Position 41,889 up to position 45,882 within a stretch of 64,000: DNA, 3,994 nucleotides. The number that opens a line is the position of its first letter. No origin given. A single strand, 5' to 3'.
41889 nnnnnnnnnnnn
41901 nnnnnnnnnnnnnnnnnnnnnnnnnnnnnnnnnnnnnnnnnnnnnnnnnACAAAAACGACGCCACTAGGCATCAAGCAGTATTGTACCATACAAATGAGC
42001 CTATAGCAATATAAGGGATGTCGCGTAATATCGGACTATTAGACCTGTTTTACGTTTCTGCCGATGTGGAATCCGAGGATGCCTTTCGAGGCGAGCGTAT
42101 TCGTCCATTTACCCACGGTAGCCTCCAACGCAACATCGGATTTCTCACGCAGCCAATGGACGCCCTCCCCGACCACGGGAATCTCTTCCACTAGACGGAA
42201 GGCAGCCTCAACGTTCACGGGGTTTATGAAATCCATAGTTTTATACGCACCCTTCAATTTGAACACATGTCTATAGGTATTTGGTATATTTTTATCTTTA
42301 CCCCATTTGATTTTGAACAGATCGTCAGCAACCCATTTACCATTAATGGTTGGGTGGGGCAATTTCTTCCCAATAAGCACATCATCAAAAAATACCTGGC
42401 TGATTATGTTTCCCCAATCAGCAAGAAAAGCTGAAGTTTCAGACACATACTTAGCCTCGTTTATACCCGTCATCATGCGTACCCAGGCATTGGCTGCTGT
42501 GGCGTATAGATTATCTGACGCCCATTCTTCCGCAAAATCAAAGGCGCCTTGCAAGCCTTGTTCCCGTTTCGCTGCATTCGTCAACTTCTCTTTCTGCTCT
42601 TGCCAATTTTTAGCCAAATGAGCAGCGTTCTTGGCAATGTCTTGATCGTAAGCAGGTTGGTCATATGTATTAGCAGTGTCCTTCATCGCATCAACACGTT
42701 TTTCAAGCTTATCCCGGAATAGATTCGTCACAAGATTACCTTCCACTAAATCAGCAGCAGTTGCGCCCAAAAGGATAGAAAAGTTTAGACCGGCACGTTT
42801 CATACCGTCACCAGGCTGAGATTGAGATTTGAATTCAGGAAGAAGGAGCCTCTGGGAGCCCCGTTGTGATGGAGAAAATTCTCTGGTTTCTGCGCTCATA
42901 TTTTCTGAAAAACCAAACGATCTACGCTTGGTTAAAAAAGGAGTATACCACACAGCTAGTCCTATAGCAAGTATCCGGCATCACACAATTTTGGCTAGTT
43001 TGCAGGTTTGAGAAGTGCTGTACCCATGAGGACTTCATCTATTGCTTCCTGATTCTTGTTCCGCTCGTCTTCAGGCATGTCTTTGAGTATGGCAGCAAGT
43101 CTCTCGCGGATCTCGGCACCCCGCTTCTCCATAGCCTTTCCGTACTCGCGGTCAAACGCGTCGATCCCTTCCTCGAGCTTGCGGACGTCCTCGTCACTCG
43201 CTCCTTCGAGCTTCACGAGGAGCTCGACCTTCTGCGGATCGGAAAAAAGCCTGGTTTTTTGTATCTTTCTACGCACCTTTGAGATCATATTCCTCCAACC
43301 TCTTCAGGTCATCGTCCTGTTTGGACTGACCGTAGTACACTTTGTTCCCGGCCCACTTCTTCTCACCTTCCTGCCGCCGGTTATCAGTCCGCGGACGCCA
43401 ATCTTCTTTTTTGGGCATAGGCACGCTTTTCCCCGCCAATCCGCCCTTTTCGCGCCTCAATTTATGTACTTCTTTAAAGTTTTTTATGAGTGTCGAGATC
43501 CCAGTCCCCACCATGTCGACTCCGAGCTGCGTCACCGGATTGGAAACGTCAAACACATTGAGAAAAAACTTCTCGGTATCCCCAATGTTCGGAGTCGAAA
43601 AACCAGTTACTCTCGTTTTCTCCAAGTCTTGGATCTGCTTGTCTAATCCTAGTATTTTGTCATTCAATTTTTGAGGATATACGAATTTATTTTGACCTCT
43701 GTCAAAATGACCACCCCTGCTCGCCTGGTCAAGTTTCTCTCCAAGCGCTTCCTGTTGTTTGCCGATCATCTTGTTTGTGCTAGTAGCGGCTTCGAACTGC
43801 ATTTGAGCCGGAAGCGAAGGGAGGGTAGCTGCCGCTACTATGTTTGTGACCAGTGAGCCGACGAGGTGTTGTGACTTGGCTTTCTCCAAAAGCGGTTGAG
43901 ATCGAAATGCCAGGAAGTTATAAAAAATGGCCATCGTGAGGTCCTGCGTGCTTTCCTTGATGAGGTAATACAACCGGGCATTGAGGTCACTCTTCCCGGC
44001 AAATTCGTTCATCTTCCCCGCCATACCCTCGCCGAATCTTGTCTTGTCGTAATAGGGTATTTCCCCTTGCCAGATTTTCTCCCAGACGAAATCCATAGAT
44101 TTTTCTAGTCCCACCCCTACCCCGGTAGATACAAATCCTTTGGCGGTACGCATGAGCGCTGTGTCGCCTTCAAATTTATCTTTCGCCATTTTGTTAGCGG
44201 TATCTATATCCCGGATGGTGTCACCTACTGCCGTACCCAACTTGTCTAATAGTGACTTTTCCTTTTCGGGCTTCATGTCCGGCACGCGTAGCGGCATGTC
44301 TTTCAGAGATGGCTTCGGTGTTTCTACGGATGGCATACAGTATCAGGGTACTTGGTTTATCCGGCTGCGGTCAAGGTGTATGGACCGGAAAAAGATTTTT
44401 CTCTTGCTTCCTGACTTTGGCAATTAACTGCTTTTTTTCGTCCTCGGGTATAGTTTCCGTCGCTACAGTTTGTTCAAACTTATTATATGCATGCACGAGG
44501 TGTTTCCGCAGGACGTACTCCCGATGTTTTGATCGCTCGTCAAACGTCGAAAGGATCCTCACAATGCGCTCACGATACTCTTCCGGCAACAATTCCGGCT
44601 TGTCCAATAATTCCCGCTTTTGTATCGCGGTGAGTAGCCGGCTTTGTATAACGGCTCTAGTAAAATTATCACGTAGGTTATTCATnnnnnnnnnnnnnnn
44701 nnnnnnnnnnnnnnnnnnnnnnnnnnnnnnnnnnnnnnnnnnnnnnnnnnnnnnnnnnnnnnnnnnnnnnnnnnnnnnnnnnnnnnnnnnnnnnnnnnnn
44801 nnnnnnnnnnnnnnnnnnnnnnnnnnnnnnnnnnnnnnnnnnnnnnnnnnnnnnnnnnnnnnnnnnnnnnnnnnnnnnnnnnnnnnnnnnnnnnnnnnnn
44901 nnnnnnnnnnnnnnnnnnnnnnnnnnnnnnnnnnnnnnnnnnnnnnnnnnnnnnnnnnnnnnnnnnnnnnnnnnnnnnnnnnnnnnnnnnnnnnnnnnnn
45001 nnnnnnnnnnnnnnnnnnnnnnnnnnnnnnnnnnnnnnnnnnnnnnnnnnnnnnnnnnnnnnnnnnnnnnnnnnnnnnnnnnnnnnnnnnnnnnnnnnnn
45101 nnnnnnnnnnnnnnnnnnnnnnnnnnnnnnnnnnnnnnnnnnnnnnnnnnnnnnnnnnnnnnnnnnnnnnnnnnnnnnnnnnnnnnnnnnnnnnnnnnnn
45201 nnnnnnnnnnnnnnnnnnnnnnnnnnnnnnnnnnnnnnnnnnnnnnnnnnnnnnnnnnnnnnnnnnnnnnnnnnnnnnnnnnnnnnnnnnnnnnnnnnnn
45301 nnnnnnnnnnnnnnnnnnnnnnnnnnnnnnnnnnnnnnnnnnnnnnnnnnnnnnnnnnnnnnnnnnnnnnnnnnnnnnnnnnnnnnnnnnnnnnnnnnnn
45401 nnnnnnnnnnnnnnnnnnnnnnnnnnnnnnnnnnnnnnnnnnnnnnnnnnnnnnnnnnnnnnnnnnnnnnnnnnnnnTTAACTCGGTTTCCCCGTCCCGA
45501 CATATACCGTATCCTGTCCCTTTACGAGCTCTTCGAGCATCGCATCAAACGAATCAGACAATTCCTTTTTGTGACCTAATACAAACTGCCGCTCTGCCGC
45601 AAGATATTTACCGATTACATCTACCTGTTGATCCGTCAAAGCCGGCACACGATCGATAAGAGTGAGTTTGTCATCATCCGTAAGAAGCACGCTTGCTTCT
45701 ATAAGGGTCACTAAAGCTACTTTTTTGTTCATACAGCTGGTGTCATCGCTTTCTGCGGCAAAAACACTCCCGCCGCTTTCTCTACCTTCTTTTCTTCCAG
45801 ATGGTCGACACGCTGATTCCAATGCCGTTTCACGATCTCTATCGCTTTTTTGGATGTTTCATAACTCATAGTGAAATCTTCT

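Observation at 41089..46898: Alternating large and small hypothetical genes with a three-member paralog family and tight translational coupling.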

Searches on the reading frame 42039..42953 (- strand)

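Call 6: search_protein_families(library=pfam, max_evalue=1, proteins=[window:42039-42953:-])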
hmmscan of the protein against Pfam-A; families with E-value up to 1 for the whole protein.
window:42039-42953:- (304 aa): 1 family
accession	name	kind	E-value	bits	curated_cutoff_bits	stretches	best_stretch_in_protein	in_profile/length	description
PF12732.12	YtxH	-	0.62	11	37.5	0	79-128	26-70/71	YtxH-like protein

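Call 26: search_protein_families(library=ncbifam, max_evalue=0.1, proteins=[window:42039-42953:-])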
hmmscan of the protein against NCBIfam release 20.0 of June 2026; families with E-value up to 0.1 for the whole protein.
window:42039-42953:- (304 aa): 0 families

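Call 59: search_protein_families(library=phrogs, max_evalue=0.01, proteins=[window:42039-42953:-])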
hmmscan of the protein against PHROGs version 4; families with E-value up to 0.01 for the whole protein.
window:42039-42953:- (304 aa): 0 families

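Call 60: search_protein_families(library=padloc, max_evalue=0.01, proteins=[window:42039-42953:-])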
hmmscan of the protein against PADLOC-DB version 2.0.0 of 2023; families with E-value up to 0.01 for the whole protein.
window:42039-42953:- (304 aa): 0 families

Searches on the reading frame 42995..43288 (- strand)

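Call 6: search_protein_families(library=pfam, max_evalue=1, proteins=[window:42995-43288:-])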
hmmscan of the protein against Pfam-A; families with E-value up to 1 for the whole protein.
window:42995-43288:- (97 aa): 3 families
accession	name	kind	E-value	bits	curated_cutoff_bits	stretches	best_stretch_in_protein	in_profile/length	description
PF14039.11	YusW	-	0.015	16.2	27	1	47-88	31-72/92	YusW-like protein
PF04065.20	Not3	-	0.025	14.4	25.8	1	26-69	4-47/231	Not1 N-terminal domain, CCR4-Not complex component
PF13010.11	pRN1_helical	-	0.085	13.3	27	1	31-82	6-59/138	Primase helical domain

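Call 26: search_protein_families(library=ncbifam, max_evalue=0.1, proteins=[window:42995-43288:-])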
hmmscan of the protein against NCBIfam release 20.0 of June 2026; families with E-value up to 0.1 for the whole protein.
window:42995-43288:- (97 aa): 1 family
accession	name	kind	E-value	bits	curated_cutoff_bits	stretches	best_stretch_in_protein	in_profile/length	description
TIGR03998.1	thiol_BshC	equivalog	0.013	14.4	265.8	1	17-95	410-489/529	bacillithiol biosynthesis cysteine-adding enzyme BshC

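Call 59: search_protein_families(library=phrogs, max_evalue=0.01, proteins=[window:42995-43288:-])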
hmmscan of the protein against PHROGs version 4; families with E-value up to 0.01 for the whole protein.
window:42995-43288:- (97 aa): 0 families

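Call 60: search_protein_families(library=padloc, max_evalue=0.01, proteins=[window:42995-43288:-])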
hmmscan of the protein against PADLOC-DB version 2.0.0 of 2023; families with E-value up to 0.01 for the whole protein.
window:42995-43288:- (97 aa): 0 families

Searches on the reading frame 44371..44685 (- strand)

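Call 6: search_protein_families(library=pfam, max_evalue=1, proteins=[window:44371-44685:-])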
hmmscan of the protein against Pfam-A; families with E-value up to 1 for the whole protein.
window:44371-44685:- (104 aa): 3 families
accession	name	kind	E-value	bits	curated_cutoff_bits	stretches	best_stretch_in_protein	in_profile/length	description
PF14493.12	HTH_40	-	0.00055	20.6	27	1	8-51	24-67/89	Helix-turn-helix domain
PF22181.1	TarS_linker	-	0.074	13.9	27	0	4-48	24-64/100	Glycosyl transferase TarS linker domain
PF05913.16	MupG_C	-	0.13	12.9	24.4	1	69-99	74-104/116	6-phospho-N-acetylmuramidase, C-terminal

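Call 26: search_protein_families(library=ncbifam, max_evalue=0.1, proteins=[window:44371-44685:-])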
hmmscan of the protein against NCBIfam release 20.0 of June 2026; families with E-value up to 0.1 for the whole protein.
window:44371-44685:- (104 aa): 1 family
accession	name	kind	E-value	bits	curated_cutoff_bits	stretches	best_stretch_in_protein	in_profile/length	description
TIGR00536.1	hemK_fam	subfamily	0.00099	18.3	115.5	1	36-102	5-72/286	HemK family protein methyltransferase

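Call 59: search_protein_families(library=phrogs, max_evalue=0.01, proteins=[window:44371-44685:-])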
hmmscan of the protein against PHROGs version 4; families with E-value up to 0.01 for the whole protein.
window:44371-44685:- (104 aa): 0 families

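Call 60: search_protein_families(library=padloc, max_evalue=0.01, proteins=[window:44371-44685:-])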
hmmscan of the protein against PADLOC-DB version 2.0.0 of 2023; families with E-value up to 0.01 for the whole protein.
window:44371-44685:- (104 aa): 0 families

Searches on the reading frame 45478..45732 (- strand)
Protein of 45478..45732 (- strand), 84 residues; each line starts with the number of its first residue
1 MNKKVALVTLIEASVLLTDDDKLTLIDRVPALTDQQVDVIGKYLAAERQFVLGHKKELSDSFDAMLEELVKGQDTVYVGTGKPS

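Call 6: search_protein_families(library=pfam, max_evalue=1, proteins=[window:45478-45732:-])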
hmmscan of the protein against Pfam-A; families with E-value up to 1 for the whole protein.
window:45478-45732:- (84 aa): 0 families

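Call 26: search_protein_families(library=ncbifam, max_evalue=0.1, proteins=[window:45478-45732:-])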
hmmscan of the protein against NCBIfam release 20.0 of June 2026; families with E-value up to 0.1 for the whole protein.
window:45478-45732:- (84 aa): 0 families

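Call 59: search_protein_families(library=phrogs, max_evalue=0.01, proteins=[window:45478-45732:-])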
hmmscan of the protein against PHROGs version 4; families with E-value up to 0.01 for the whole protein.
window:45478-45732:- (84 aa): 0 families

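Call 60: search_protein_families(library=padloc, max_evalue=0.01, proteins=[window:45478-45732:-])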
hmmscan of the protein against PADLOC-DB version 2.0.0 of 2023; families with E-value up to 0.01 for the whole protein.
window:45478-45732:- (84 aa): 0 families

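Call 67: find_homologous_proteins(query=A5, max_evalue=0.01)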
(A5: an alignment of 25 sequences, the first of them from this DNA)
Query A5 (25 sequences) (84 aa, profile of the alignment): 37 proteins with E <= 0.01 among 1002 candidates.
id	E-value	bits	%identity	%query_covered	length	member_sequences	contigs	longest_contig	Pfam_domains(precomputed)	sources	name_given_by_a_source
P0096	2.9e-23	100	-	-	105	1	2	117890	-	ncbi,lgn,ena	-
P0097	4.9e-23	99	-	-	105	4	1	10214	-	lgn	-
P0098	1.9e-20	91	-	-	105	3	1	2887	-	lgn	-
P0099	2.4e-20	90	-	-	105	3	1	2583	-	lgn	-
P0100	1.0e-19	88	-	-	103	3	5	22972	-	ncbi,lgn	-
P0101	1.0e-19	88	-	-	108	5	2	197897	-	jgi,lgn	-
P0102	1.2e-19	88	-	-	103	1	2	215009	-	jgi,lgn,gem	-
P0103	2.7e-19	87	-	-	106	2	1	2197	-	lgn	-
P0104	2.9e-18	84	-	-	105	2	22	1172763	-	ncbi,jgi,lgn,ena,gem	jgi:hypothetical protein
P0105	3.1e-18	84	-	-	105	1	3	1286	-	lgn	-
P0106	1.1e-17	82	-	-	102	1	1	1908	-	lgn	-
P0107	4.2e-17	80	-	-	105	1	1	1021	-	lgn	-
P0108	4.8e-16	77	60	99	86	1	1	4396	-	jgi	jgi:hypothetical protein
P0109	5.0e-16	77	-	-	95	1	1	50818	-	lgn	-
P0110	6.4e-16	76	-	-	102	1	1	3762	-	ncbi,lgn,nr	ncbi:hypothetical protein HY411_01070 [Candidatus Gottesmanbacteria bacterium]|nr:hypothetical prote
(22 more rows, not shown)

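Call 68: search_solved_structures(query=A5, max_evalue=10)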
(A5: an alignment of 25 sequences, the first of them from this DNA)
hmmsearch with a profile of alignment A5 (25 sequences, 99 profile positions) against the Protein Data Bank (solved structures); distinct sequences matched with E-value up to 10: 58.
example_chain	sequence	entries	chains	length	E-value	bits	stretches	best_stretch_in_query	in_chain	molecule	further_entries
6clz_B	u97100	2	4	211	0.0019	21.7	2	34-72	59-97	Apolipoprotein A-I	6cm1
9evr_A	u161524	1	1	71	0.018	18.6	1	9-42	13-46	N-acetyltransferase domain-containing protein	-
2n5e_A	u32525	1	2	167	0.025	18.1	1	34-73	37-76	Apolipoprotein A-I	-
1ge9_A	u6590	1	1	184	0.05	17.1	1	28-96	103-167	RIBOSOME RECYCLING FACTOR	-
2msc_A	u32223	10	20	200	0.076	16.6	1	35-72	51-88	Apolipoprotein A-I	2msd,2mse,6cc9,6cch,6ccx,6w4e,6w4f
6pts_A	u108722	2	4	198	0.079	16.5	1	35-72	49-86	Apolipoprotein A-I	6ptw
2x7a_A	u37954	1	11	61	0.087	16.4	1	36-86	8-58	BONE MARROW STROMAL ANTIGEN 2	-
4v6m_A0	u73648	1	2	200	0.11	16.1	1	34-72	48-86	Apolipoprotein A-I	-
1av1_A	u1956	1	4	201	0.11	16.1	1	35-72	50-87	APOLIPOPROTEIN A-I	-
1eh1_A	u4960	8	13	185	0.13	15.8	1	2-95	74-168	RIBOSOME RECYCLING FACTOR | Ribosome-recycling factor | 50S ribosomal protein RRF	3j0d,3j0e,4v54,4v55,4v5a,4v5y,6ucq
4v9d_AY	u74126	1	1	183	0.15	15.6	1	29-96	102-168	ribosome recycling factor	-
8rup_L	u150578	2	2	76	0.18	15.4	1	29-73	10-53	Borealin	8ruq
1ek8_A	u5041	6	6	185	0.19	15.3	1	29-96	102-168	RIBOSOME RECYCLING FACTOR | Ribosome recycling factor, RRF | Ribosome-recycling factor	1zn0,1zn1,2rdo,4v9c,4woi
4xng_A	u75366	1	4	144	0.22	15.1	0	18-46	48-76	Uncharacterized protein MG218.1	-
3k2s_A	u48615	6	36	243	0.23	15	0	35-72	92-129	Apolipoprotein A-I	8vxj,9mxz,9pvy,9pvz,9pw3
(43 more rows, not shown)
